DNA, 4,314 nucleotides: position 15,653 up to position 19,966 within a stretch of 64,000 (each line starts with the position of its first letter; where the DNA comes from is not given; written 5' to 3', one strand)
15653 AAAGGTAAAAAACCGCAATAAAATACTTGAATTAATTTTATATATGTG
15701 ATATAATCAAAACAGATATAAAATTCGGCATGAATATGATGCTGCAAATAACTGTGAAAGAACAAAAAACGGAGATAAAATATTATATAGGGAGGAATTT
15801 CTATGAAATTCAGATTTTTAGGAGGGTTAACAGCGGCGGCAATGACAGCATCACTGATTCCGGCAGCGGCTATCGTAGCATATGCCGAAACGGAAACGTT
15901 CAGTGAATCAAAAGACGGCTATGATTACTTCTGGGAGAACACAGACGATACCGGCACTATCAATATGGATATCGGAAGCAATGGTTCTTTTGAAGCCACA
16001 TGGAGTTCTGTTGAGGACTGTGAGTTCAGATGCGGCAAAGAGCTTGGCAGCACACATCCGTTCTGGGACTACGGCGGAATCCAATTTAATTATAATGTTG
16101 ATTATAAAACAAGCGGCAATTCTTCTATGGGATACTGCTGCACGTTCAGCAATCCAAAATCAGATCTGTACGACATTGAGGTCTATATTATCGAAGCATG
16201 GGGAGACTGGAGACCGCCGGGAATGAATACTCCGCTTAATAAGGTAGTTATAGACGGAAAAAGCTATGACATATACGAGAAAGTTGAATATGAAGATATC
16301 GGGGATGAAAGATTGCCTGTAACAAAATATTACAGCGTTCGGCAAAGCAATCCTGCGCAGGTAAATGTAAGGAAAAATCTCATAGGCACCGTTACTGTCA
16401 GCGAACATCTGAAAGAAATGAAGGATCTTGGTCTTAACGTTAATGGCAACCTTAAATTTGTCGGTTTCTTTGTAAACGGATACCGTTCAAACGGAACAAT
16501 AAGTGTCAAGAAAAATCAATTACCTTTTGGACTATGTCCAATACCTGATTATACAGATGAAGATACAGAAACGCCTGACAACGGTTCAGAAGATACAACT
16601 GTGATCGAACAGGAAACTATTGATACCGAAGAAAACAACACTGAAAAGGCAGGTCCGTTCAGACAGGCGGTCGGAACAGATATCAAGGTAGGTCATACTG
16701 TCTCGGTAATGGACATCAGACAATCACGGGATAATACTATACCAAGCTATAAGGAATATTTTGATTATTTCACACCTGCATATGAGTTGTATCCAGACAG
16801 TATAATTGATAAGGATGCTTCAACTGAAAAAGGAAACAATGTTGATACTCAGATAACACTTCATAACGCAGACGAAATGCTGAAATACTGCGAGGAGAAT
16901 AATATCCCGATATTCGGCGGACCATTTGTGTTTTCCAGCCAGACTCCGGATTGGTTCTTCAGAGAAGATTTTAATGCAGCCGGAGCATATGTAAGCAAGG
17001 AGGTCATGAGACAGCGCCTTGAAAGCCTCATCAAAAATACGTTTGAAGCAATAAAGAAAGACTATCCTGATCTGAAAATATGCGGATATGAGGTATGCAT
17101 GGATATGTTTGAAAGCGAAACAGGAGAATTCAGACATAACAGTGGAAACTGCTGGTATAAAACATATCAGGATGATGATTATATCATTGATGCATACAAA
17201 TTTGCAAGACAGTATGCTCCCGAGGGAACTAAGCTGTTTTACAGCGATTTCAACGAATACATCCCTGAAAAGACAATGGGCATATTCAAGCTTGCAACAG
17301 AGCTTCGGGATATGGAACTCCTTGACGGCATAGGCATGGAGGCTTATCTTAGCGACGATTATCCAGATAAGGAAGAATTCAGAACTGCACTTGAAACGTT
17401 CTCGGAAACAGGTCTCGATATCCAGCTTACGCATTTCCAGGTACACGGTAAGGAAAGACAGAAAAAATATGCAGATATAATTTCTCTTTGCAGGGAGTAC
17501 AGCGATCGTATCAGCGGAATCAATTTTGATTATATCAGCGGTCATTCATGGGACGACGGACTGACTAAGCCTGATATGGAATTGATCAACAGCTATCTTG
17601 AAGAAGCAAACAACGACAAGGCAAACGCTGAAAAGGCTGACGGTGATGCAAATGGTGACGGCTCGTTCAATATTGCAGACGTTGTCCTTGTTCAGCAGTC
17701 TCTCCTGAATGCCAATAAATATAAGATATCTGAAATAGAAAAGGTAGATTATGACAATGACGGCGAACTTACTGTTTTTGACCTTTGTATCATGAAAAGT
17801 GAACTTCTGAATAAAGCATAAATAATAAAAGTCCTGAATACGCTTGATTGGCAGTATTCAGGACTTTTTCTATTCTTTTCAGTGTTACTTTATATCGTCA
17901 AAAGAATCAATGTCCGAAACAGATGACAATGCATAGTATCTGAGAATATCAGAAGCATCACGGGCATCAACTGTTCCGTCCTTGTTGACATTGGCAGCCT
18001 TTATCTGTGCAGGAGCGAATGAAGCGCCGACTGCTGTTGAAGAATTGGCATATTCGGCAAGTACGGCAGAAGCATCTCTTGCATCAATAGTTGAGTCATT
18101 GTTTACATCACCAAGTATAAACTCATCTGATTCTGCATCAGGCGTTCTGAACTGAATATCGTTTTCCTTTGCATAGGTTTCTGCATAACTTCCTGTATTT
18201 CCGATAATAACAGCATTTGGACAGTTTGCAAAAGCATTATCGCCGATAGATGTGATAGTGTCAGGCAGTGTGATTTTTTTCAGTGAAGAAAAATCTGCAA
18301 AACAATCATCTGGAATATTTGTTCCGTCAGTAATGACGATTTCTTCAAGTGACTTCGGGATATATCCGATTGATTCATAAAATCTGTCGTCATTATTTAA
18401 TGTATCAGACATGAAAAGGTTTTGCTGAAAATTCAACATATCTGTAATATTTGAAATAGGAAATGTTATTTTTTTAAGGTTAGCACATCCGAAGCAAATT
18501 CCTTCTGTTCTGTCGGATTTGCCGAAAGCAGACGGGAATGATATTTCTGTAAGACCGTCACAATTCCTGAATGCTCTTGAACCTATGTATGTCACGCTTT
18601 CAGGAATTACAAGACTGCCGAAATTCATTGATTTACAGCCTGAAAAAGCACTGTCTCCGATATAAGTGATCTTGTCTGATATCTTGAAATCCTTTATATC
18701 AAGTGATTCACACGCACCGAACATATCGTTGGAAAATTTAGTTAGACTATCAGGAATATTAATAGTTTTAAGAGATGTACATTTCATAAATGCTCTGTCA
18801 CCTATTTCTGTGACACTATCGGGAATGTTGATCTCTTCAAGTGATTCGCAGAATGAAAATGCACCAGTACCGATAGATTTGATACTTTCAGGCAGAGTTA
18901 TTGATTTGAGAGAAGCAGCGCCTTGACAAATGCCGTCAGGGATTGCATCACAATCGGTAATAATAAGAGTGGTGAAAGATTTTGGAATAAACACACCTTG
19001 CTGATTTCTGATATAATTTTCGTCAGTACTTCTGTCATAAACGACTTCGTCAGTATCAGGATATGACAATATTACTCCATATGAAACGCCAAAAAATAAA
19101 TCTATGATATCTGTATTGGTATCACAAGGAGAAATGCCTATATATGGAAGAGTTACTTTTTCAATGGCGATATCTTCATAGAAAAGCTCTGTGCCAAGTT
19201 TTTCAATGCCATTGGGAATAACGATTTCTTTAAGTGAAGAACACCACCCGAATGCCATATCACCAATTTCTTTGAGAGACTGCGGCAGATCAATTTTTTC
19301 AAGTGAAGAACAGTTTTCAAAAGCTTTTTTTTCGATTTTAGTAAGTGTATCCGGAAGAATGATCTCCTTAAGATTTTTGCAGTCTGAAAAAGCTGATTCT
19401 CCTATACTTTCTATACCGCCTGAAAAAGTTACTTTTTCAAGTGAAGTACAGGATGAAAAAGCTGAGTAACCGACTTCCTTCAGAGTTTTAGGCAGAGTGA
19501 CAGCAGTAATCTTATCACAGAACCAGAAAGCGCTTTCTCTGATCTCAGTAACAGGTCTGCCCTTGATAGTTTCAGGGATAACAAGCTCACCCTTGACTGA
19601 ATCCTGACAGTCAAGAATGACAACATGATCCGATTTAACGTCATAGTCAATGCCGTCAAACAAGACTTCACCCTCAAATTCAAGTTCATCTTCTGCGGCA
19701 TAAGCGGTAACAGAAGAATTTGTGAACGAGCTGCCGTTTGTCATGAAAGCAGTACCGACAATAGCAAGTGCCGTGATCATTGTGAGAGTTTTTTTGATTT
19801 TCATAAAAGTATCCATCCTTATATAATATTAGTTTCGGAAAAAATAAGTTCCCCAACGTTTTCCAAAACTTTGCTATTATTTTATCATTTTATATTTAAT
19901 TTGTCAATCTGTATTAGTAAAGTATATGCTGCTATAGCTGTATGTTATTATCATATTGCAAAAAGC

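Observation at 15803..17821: Double pseudo-enzyme: GH11 and GH10 modules both lack catalytic residues, yet the gene is intact and dockerin-tagged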

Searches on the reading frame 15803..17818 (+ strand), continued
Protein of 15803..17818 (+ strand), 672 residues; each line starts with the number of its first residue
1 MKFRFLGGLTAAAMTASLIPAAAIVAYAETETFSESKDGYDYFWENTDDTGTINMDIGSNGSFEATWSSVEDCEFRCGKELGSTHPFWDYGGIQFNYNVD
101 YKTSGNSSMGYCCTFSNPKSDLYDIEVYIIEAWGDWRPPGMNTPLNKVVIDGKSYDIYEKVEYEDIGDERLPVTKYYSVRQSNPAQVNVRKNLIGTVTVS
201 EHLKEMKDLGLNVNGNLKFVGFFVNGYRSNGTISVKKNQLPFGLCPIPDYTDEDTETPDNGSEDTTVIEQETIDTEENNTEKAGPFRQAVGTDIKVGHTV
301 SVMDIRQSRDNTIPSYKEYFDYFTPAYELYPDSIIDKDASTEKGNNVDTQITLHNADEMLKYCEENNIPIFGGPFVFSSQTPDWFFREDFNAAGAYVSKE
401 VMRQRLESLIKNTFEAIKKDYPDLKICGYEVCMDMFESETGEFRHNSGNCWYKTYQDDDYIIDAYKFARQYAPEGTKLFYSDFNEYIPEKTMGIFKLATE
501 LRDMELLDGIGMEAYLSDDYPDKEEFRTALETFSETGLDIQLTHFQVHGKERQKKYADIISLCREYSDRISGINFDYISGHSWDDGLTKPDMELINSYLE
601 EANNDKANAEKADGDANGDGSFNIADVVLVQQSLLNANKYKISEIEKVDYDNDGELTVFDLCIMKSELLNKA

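Call 51: search_protein_families(library=pfam, proteins=[P0131, P0135, P0139, P0145, P0146, P0147, P0156, P0176, P0177, P0215], max_evalue=0.001)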
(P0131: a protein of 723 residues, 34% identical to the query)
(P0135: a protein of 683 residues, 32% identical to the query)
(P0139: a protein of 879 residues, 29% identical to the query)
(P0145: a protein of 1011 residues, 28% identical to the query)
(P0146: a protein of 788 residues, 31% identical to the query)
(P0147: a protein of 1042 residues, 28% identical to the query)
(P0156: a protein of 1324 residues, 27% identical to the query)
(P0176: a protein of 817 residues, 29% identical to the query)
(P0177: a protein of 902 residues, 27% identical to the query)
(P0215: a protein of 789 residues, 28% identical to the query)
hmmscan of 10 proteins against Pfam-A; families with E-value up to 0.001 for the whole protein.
P0131 (723 aa): 3 families
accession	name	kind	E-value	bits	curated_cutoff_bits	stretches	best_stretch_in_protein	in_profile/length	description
PF00331.26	Glyco_hydro_10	-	1.6e-30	106.9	22.1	1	326-580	5-235/311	Glycosyl hydrolase family 10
PF00457.24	Glyco_hydro_11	-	2e-20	73.6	27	1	38-239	2-178/178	Glycosyl hydrolases family 11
PF00404.24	Dockerin_1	-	8.2e-08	32.8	22.9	1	664-719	2-56/57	Dockerin type I domain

P0135 (683 aa): 3 families
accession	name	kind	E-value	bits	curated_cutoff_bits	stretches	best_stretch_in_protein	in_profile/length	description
PF00457.24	Glyco_hydro_11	-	2.1e-26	93.1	27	1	46-242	7-177/178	Glycosyl hydrolases family 11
PF00331.26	Glyco_hydro_10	-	2.8e-19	69.9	22.1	1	343-614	34-284/311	Glycosyl hydrolase family 10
PF00404.24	Dockerin_1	-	7.1e-08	33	22.9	1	622-678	2-56/57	Dockerin type I domain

P0139 (879 aa): 3 families
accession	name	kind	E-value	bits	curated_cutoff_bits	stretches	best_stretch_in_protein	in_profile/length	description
PF00457.24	Glyco_hydro_11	-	1.9e-40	138.8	27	2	94-238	46-174/178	Glycosyl hydrolases family 11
PF00331.26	Glyco_hydro_10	-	1.2e-12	48.2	22.1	1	551-771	56-256/311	Glycosyl hydrolase family 10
PF00404.24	Dockerin_1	-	1.3e-12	48.1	22.9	1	823-877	1-57/57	Dockerin type I domain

P0145 (1011 aa): 2 families
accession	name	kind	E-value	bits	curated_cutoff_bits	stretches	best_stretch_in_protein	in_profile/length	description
PF00457.24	Glyco_hydro_11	-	4e-77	258.3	27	4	265-464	3-177/178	Glycosyl hydrolases family 11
PF00404.24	Dockerin_1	-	5.1e-07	30.2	22.9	1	948-1004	1-55/57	Dockerin type I domain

P0146 (788 aa): 2 families
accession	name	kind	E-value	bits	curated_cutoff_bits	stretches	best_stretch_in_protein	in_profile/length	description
PF00457.24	Glyco_hydro_11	-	9.9e-60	201.7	27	3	276-477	3-177/178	Glycosyl hydrolases family 11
PF00404.24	Dockerin_1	-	1.6e-10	41.4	22.9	1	733-788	1-57/57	Dockerin type I domain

P0147 (1042 aa): 2 families
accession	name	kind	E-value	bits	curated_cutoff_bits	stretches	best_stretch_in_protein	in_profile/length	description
PF00457.24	Glyco_hydro_11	-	5.5e-42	143.9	27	3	50-191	33-169/178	Glycosyl hydrolases family 11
PF00331.26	Glyco_hydro_10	-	7.4e-09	35.7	22.1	1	711-929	56-261/311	Glycosyl hydrolase family 10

P0156 (1324 aa): 2 families
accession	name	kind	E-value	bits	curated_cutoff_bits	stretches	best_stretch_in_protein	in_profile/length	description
PF00457.24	Glyco_hydro_11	-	1.8e-37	129.1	27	3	39-210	3-156/178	Glycosyl hydrolases family 11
PF00331.26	Glyco_hydro_10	-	6.1e-19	68.8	22.1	1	930-1213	27-288/311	Glycosyl hydrolase family 10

P0176 (817 aa): 1 family
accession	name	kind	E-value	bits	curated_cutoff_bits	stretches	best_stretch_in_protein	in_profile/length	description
PF00457.24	Glyco_hydro_11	-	1.7e-63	214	27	3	272-472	3-178/178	Glycosyl hydrolases family 11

P0177 (902 aa): 2 families
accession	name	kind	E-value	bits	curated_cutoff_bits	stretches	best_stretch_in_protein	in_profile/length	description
PF00457.24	Glyco_hydro_11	-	4.1e-46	157.3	27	3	275-478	9-177/178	Glycosyl hydrolases family 11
PF00404.24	Dockerin_1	-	2.2e-11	44.2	22.9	1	722-777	1-56/57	Dockerin type I domain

P0215 (789 aa): 2 families
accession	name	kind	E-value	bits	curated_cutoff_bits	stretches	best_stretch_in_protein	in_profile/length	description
PF00457.24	Glyco_hydro_11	-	1.2e-46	159.1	27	3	42-242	6-178/178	Glycosyl hydrolases family 11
PF00404.24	Dockerin_1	-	4.5e-07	30.4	22.9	1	727-783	2-56/57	Dockerin type I domain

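Call 52: predict_structure(alignment_id=A2)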
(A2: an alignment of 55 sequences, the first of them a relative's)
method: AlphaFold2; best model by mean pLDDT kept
length: 672 residues; sequences in the alignment: 55
mean_pLDDT: 86.5   pTM: 0.59
mean pLDDT of the five models: 86.5, 86.4, 85.7, 85.0, 84.6
residues with pLDDT >= 90: 452; 70-90: 128; 50-70: 35; < 50: 57
segments of 3 or more residues with pLDDT < 50: 18-29, 243-280, 581-585
pLDDT, mean of each block of 10 residues (from residue 1): 58 51 41 87 92 93 96 96 87 92 97 87 89 97 97 97 87 95 97 96 96 93 97 92 42 33 31 39 80 94 82 74 95 96 92 96 96 94 95 95 98 98 98 91 83 95 98 98 88 95 98 89 90 96 92 94 95 82 54 93 79 83 94 93 88 95 95 73
secondary structure, 60 per line:
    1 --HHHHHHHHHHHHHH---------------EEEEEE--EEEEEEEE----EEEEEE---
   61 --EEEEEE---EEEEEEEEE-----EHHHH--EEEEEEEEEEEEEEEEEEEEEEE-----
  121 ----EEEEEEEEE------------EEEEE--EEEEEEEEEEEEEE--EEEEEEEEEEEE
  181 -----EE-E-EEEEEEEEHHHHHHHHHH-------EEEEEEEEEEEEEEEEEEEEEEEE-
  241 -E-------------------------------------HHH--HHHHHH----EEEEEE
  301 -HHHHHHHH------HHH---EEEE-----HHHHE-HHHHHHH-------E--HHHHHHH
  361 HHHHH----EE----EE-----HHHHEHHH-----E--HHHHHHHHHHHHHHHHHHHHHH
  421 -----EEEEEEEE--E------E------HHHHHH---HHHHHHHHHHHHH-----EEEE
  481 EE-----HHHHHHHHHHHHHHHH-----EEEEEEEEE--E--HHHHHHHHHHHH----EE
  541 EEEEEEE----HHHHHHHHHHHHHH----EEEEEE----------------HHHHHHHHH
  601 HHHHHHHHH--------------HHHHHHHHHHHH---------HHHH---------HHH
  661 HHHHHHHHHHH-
elements in order: H3-16 E32-37 E40-47 E52-57 E63-68 E72-80 H87-90 E93-115 E125-133 E146-150 E153-166 E169-180 E191-198 H199-208 E216-239 H285-290 E295-300 H302-309 E322-325 H331-334 H337-343 H354-365 H383-386 H399-420 E426-433 H450-455 H459-471 E477-482 H488-503 E509-517 H523-534 E539-547 H552-565 E570-575 H592-609 H624-635 H645-648 H658-671

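Call 57: fold_search(model_id=the predicted structure, library=pdb)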
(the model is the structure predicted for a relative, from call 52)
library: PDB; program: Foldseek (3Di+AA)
matches with E <= 10: 1611; with E <= 0.001: 509
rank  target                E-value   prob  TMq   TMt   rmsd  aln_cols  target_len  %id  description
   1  2wys_A                2.7e-30  1.00  0.43  0.56  18.9       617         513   18  High resolution crystallographic structure of the Clostridium thermocellum N-terminal endo-1,4-beta-D-xylanase 10B (Xy (released 2010-08-25)
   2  2wys_B                7.7e-30  1.00  0.43  0.55  19.2       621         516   19  High resolution crystallographic structure of the Clostridium thermocellum N-terminal endo-1,4-beta-D-xylanase 10B (Xy (released 2010-08-25)
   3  2w5f_B                1.3e-28  1.00  0.41  0.53  18.6       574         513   18  High resolution crystallographic structure of the Clostridium thermocellum N-terminal endo-1,4-beta-D-xylanase 10B (Xy (released 2010-01-19)
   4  2w5f_A                3.7e-28  1.00  0.40  0.53  18.9       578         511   20  High resolution crystallographic structure of the Clostridium thermocellum N-terminal endo-1,4-beta-D-xylanase 10B (Xy (released 2010-01-19)
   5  7zsz_B                2.5e-21  1.00  0.28  0.91   2.2       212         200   31  Crystal structure of the GH11 domain of a multidomain xylanase from the hindgut metagenome of Trinervitermes trinervoi (released 2022-06-29)
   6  2dcj_A                4.7e-21  1.00  0.28  0.57   2.3       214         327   33  A two-domain structure of alkaliphilic XynJ from Bacillus sp. 41M-1 (released 2007-03-20)
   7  2dcj_B                6.2e-21  1.00  0.28  0.58   2.2       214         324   34  A two-domain structure of alkaliphilic XynJ from Bacillus sp. 41M-1 (released 2007-03-20)
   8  7zsz_A                6.9e-21  1.00  0.28  0.89   2.4       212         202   31  Crystal structure of the GH11 domain of a multidomain xylanase from the hindgut metagenome of Trinervitermes trinervoi (released 2022-06-29)
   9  6kka_A                1.4e-20  1.00  0.28  0.56   2.3       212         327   33  Xylanase J mutant from Bacillus sp. 41M-1 (released 2019-09-04)
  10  1h4g_A                1.7e-20  1.00  0.28  0.89   2.4       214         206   30  Oligosaccharide-binding to family 11 xylanases: both covalent intermediate and mutant-product complexes display 2,5B c (released 2002-05-09)
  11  1h4h_B                1.9e-20  1.00  0.28  0.87   2.4       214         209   30  Oligosaccharide-binding to family 11 xylanases: both covalent intermediate and mutant-product complexes display 2,5B c (released 2002-05-09)
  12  1qh6_A                2.1e-20  1.00  0.28  0.87   2.4       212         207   31  CATALYSIS AND SPECIFICITY IN ENZYMATIC GLYCOSIDE HYDROLASES: A 2,5B CONFORMATION FOR THE GLYCOSYL-ENZYME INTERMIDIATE  (released 2000-05-17)
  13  6kjl_A                2.1e-20  1.00  0.28  0.57   2.4       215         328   33  Xylanase J from Bacillus sp. strain 41M-1 (released 2019-09-04)
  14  1h4h_A                3.7e-20  1.00  0.28  0.88   2.4       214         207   30  Oligosaccharide-binding to family 11 xylanases: both covalent intermediate and mutant-product complexes display 2,5B c (released 2002-05-09)
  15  1hiz                  4.4e-20  1.00  0.36  0.64   3.1       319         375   23  Xylanase T6 (Xt6) from Bacillus Stearothermophilus (released 2002-01-04)
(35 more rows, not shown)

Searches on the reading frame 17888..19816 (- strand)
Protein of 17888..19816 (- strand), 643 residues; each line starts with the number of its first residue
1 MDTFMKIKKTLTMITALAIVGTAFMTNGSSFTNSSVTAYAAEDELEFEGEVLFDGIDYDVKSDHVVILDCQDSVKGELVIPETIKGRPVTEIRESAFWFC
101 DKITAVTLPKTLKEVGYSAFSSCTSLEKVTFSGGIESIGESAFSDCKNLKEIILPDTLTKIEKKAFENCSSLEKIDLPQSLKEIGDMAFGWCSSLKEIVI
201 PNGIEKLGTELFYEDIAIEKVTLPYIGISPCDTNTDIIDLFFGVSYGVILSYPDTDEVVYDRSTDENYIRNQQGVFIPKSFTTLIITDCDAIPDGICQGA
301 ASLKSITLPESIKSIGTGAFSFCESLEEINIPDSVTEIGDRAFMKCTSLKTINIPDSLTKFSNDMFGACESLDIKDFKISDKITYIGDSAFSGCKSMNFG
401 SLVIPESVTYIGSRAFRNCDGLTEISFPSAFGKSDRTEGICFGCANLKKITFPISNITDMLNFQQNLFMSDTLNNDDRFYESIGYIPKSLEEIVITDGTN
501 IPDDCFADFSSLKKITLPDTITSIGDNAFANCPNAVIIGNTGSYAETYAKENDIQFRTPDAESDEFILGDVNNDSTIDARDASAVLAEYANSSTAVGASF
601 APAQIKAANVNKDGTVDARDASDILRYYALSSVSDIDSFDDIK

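Call 24: search_protein_families(library=pfam, proteins=[window:17888-19816:-], max_evalue=0.001)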
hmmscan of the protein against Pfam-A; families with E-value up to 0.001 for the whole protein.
window:17888-19816:- (643 aa): 6 families
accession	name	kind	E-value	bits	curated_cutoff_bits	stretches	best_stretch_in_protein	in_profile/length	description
PF13306.12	LRR_5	-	2.3e-102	338.3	27.7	5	113-224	1-109/127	BspA type Leucine rich repeat region (6 copies)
PF13855.12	LRR_8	-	4e-17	62.2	27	1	134-178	12-57/61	Leucine rich repeat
PF00404.24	Dockerin_1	-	1.6e-08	35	22.9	1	568-623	1-51/57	Dockerin type I domain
PF23952.1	LRR_EndoS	-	6.7e-07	30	27.9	0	148-202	37-91/116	Endo-beta-N-acetylglucosaminidase EndoS LRR domain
PF12799.13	LRR_4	-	8e-06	26.4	27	0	147-177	1-30/44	Leucine Rich repeats (2 copies)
PF05725.18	FNIP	-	6.6e-05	23.4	21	0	303-338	5-39/44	FNIP Repeat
